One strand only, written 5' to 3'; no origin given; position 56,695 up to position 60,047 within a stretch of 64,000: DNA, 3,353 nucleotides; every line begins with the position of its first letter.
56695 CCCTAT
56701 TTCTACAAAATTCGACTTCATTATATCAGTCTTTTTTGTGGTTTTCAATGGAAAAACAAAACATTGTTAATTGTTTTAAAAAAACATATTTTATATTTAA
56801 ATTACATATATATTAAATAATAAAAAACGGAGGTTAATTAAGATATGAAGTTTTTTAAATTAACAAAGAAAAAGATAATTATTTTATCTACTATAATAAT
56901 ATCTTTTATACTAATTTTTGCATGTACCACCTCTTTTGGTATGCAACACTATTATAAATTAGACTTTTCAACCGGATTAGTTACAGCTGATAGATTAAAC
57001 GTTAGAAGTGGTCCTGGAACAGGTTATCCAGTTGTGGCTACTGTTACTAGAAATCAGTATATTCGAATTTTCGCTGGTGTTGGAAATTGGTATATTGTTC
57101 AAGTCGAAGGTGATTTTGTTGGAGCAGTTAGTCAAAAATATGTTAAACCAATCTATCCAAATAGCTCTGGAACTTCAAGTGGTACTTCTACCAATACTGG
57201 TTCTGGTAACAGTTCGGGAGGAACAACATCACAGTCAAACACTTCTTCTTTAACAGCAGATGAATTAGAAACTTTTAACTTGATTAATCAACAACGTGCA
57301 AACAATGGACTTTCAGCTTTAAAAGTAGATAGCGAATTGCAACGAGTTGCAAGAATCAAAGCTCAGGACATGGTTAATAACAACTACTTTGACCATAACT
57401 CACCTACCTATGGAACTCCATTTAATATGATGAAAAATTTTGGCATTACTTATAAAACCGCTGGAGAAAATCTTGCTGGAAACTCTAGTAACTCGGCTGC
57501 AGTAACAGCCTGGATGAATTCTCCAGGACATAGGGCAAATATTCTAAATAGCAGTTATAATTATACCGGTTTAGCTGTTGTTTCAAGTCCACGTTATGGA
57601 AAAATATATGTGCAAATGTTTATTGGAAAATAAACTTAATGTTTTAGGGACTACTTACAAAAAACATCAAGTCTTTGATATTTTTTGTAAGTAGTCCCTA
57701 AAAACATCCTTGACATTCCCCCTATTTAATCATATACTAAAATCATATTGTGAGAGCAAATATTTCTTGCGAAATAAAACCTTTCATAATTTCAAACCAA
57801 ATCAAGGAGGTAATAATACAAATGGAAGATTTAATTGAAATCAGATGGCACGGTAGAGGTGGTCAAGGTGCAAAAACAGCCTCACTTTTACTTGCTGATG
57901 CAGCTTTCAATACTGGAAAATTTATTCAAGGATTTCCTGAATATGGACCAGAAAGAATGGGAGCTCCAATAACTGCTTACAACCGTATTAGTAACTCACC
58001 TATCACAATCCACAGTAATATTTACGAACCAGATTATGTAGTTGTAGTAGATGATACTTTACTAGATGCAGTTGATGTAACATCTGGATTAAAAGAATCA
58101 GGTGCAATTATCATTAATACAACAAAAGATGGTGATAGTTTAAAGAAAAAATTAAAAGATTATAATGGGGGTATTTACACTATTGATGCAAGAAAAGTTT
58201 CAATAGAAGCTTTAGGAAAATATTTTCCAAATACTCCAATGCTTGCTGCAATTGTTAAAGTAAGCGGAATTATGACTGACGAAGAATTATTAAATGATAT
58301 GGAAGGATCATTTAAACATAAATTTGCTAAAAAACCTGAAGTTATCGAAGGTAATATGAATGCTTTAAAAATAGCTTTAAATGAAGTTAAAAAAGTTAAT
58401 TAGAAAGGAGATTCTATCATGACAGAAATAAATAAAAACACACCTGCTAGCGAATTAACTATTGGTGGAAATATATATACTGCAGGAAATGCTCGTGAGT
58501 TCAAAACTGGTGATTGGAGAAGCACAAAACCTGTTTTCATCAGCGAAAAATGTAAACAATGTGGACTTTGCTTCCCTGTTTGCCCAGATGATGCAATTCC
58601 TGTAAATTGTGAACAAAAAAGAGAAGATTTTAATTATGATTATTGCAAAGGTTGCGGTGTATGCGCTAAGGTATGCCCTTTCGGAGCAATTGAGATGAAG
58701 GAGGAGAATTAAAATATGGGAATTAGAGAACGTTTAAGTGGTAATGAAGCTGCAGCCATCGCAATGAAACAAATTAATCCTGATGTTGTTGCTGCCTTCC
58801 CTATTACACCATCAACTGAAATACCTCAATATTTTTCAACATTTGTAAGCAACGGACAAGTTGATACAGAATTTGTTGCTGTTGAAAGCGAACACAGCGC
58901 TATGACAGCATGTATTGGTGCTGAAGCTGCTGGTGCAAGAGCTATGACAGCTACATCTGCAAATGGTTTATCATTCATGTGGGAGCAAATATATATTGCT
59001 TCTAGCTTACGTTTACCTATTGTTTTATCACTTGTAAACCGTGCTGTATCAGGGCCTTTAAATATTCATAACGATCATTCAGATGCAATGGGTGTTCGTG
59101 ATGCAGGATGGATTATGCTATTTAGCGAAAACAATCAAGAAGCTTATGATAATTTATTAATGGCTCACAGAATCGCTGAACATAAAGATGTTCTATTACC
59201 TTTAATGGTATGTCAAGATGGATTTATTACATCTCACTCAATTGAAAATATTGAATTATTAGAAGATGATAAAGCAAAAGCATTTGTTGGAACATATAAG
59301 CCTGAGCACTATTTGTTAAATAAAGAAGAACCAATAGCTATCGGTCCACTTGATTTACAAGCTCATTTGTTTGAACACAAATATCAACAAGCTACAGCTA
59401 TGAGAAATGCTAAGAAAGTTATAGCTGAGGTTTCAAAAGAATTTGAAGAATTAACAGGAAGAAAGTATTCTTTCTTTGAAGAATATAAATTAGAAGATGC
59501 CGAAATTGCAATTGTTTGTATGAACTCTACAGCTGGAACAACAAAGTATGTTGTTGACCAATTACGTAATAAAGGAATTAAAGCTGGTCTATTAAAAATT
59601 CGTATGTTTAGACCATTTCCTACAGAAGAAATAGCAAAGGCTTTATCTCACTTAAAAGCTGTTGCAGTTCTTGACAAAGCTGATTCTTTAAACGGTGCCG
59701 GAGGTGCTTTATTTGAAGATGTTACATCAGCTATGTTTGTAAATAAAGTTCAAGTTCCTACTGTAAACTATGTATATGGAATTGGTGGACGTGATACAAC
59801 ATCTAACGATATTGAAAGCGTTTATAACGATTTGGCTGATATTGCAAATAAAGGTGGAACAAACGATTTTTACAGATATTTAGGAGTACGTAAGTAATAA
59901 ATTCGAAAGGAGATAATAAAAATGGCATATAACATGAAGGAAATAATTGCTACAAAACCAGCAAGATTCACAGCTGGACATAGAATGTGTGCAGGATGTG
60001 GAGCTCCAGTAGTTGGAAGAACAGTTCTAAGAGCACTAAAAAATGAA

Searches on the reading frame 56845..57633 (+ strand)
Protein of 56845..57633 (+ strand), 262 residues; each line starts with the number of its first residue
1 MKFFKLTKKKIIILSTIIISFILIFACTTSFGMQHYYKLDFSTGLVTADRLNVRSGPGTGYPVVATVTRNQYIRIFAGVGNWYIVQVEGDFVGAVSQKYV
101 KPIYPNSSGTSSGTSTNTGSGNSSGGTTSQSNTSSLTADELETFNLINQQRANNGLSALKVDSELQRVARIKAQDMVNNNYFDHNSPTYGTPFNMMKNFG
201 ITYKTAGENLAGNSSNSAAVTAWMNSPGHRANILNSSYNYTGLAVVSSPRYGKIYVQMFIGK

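Call 15: search_protein_families(library=pfam, proteins=[window:56845-57633:+])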
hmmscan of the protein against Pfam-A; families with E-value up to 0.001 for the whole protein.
window:56845-57633:+ (262 aa): 2 families
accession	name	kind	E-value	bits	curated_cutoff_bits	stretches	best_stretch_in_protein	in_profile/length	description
PF00188.32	CAP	-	3e-22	80.1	21.1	1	144-259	1-117/117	Cysteine-rich secretory protein family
PF08239.17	SH3_3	-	2.2e-09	37.8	27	1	49-101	1-54/54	Bacterial SH3 domain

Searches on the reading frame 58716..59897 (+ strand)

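Call 15: search_protein_families(library=pfam, proteins=[window:58716-59897:+])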
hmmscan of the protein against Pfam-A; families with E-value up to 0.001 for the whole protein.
window:58716-59897:+ (393 aa): 3 families
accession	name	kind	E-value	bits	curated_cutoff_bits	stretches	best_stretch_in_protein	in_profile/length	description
PF01855.24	POR_N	-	3.6e-76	256.4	27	1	16-240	2-230/231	Pyruvate flavodoxin/ferredoxin oxidoreductase, thiamine diP-bdg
PF17147.9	PFOR_II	-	1.4e-31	109.3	27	1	262-366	1-102/102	Pyruvate:ferredoxin oxidoreductase core domain II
PF02780.25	Transketolase_C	-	6.1e-05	23.4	25.9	1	260-343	8-91/124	Transketolase, C-terminal domain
